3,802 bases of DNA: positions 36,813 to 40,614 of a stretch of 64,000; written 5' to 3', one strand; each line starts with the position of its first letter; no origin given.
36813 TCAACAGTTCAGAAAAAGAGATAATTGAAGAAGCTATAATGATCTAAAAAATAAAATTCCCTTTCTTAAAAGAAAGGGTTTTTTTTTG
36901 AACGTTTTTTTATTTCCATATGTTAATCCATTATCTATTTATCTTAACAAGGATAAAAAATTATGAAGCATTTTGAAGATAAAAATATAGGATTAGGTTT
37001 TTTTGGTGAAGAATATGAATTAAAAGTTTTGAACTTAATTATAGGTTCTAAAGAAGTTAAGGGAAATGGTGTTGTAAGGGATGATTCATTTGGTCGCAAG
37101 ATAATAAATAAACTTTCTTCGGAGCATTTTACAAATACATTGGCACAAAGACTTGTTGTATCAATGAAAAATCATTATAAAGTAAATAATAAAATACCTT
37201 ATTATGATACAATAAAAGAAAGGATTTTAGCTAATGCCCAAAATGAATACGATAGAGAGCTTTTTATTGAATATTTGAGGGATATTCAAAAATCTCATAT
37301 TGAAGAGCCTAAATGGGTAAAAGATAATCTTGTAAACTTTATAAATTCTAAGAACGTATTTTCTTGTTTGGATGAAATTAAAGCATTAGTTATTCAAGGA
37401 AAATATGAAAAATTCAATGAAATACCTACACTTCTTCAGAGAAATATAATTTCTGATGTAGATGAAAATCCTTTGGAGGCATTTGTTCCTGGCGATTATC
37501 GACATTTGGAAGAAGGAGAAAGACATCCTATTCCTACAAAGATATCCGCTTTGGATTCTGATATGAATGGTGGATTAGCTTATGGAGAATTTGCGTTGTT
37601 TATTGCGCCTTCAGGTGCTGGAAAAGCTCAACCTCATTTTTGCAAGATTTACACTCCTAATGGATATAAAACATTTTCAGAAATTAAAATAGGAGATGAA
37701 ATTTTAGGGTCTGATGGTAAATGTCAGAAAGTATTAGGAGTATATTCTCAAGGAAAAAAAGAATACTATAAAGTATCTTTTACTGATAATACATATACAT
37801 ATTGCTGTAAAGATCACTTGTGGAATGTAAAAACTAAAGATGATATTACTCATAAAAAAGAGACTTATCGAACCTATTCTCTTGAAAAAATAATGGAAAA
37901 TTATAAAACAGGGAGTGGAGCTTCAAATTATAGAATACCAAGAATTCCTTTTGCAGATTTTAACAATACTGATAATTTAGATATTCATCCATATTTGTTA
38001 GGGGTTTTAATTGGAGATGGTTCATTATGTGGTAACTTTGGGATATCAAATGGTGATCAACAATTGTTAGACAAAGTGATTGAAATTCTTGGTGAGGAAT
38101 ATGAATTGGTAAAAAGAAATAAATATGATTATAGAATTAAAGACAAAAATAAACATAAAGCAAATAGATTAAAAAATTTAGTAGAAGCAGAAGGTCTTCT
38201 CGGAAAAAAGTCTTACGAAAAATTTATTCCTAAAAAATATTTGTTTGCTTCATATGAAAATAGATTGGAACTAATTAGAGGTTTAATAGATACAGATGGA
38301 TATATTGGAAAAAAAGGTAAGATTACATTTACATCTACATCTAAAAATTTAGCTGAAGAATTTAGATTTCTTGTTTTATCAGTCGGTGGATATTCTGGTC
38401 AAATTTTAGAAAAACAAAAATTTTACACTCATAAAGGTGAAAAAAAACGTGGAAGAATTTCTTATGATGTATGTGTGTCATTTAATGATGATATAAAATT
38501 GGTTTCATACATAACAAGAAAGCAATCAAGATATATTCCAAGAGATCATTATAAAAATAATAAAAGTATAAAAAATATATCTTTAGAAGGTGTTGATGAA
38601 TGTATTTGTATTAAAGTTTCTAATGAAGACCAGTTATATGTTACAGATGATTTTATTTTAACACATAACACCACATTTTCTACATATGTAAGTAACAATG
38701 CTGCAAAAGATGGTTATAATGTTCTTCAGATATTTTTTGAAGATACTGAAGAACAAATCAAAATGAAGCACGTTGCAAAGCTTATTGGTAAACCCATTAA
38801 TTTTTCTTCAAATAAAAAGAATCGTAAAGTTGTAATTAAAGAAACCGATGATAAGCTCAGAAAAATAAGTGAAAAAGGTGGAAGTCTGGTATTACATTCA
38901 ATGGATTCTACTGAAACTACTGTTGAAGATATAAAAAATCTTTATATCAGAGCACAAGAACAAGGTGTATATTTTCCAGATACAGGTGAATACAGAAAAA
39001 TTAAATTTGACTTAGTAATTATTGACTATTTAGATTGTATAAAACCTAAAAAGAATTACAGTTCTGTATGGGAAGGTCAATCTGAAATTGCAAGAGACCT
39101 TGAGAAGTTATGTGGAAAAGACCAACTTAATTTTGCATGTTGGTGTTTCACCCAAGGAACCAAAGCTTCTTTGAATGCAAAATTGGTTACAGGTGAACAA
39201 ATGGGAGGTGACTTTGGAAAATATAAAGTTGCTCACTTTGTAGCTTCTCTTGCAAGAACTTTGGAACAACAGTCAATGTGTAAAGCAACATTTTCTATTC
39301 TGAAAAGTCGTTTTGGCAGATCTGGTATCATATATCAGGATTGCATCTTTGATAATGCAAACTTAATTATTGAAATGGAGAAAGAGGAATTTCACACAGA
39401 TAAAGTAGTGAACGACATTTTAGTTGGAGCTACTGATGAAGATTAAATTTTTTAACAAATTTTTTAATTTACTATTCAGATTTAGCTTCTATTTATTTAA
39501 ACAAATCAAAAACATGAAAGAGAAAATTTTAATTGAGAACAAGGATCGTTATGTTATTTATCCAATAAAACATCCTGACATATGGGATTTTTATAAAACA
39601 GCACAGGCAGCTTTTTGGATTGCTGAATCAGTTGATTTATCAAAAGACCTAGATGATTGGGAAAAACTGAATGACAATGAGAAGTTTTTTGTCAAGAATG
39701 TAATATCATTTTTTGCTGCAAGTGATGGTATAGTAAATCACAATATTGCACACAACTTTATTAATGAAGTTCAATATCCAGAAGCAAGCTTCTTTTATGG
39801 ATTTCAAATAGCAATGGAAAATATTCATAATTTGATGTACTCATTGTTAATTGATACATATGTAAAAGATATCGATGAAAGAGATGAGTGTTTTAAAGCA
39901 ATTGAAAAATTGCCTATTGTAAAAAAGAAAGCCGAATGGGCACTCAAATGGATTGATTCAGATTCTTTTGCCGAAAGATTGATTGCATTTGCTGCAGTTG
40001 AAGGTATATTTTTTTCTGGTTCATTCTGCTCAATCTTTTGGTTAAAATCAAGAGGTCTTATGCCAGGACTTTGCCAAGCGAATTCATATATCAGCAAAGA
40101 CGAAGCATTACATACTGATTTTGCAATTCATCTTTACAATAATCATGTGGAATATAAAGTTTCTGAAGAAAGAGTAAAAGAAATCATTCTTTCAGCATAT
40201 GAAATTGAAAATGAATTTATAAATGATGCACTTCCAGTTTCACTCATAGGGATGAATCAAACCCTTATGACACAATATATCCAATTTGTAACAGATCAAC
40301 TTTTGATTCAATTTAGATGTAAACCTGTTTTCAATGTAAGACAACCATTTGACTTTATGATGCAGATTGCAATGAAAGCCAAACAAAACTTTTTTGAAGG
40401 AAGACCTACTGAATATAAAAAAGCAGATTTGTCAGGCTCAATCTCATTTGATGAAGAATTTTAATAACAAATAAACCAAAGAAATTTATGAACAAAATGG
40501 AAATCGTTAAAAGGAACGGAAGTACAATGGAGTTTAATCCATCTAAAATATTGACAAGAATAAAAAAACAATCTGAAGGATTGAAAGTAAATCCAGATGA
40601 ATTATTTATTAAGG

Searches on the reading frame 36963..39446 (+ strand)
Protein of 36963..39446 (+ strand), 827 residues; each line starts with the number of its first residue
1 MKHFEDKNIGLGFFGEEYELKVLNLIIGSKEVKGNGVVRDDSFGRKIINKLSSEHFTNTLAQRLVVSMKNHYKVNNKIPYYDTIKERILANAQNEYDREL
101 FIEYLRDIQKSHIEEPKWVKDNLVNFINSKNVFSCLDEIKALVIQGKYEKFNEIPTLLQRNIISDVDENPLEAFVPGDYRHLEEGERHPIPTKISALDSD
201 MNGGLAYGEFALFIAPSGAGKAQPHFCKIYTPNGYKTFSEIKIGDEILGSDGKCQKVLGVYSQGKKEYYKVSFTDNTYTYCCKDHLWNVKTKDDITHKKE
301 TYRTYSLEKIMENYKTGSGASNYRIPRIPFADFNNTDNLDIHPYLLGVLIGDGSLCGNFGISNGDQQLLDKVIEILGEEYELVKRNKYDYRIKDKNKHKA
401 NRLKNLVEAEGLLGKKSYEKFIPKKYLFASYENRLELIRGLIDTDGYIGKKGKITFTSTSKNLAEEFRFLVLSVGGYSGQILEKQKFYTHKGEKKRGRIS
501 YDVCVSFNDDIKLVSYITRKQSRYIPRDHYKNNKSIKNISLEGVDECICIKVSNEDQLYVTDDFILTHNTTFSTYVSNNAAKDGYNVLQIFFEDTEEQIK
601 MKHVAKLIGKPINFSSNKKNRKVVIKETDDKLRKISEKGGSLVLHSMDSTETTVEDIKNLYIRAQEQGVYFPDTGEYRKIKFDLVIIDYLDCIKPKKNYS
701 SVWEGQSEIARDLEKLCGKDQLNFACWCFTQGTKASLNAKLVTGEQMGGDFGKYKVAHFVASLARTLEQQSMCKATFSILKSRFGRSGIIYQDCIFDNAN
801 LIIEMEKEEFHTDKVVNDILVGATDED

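Call 7: search_protein_families(library=pfam, proteins=[window:36963-39446:+], max_evalue=0.01)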
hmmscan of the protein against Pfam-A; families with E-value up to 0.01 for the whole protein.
window:36963-39446:+ (827 aa): 4 families
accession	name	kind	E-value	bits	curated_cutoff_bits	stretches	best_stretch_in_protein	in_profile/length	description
PF14528.11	LAGLIDADG_3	-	1.2e-09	38.7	22.5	1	434-475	3-47/82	LAGLIDADG-like domain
PF05203.21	Hom_end_hint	-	1e-05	26.1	32.1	1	236-310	16-98/228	Hom_end-associated Hint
PF03796.21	DnaB_C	-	0.00083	19.2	27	1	570-717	33-165/255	DnaB-like helicase C terminal domain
PF15980.10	ComGF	-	0.0081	16.9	27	0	577-671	6-90/100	Putative Competence protein ComGF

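Call 8: search_protein_families(library=phrogs, proteins=[window:36963-39446:+], max_evalue=0.001)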
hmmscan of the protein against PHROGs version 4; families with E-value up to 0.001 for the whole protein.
window:36963-39446:+ (827 aa): 8 families
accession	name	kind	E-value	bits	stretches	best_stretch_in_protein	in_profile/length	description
phrog_36964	-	head and packaging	1.6e-40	139.9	1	219-574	89-439/890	terminase large subunit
phrog_19299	-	head and packaging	2e-39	136.6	1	219-572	29-388/702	terminase large subunit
phrog_19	-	DNA, RNA and nucleotide metabolism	1.4e-38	134.2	2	570-809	367-584/621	DnaB-like replicative helicase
phrog_510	-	DNA, RNA and nucleotide metabolism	1.4e-24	87.8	1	230-466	416-645/667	DNA primase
phrog_50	-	DNA, RNA and nucleotide metabolism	6.5e-20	72.7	1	210-405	76-246/570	DnaC-like helicase loader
phrog_15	-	head and packaging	4.2e-17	62.8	1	211-459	68-319/1330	terminase large subunit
phrog_239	-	DNA, RNA and nucleotide metabolism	3.6e-06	27.2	0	571-787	373-579/801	DNA primase/helicase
phrog_243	-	DNA, RNA and nucleotide metabolism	0.00058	19.9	0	680-787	141-246/273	DnaB-like replicative helicase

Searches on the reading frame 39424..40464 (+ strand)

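Call 7: search_protein_families(library=pfam, proteins=[window:39424-40464:+], max_evalue=0.01)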
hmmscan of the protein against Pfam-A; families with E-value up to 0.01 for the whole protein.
window:39424-40464:+ (346 aa): 1 family
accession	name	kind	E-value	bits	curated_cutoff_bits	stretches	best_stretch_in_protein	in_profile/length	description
PF00268.27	Ribonuc_red_sm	-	4.1e-103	345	33.6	1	42-306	1-279/281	Ribonucleotide reductase, small chain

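Call 8: search_protein_families(library=phrogs, proteins=[window:39424-40464:+], max_evalue=0.001)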
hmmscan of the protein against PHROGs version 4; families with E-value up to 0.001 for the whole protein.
window:39424-40464:+ (346 aa): 4 families
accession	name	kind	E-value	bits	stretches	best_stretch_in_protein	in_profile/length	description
phrog_86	-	DNA, RNA and nucleotide metabolism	2.6e-58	199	1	24-336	46-389/504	ribonucleoside diphosphate reductase small subunit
phrog_24856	-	DNA, RNA and nucleotide metabolism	5.7e-10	40.3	1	56-209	21-181/195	ribonucleotide reductase class Ia beta subunit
phrog_10582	-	DNA, RNA and nucleotide metabolism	1.4e-06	28.8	1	48-149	32-133/255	ribonucleotide reductase class Ia beta subunit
phrog_8368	-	DNA, RNA and nucleotide metabolism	1.7e-05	25.8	1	213-340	1-144/156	aerobic NDP reductase small subunit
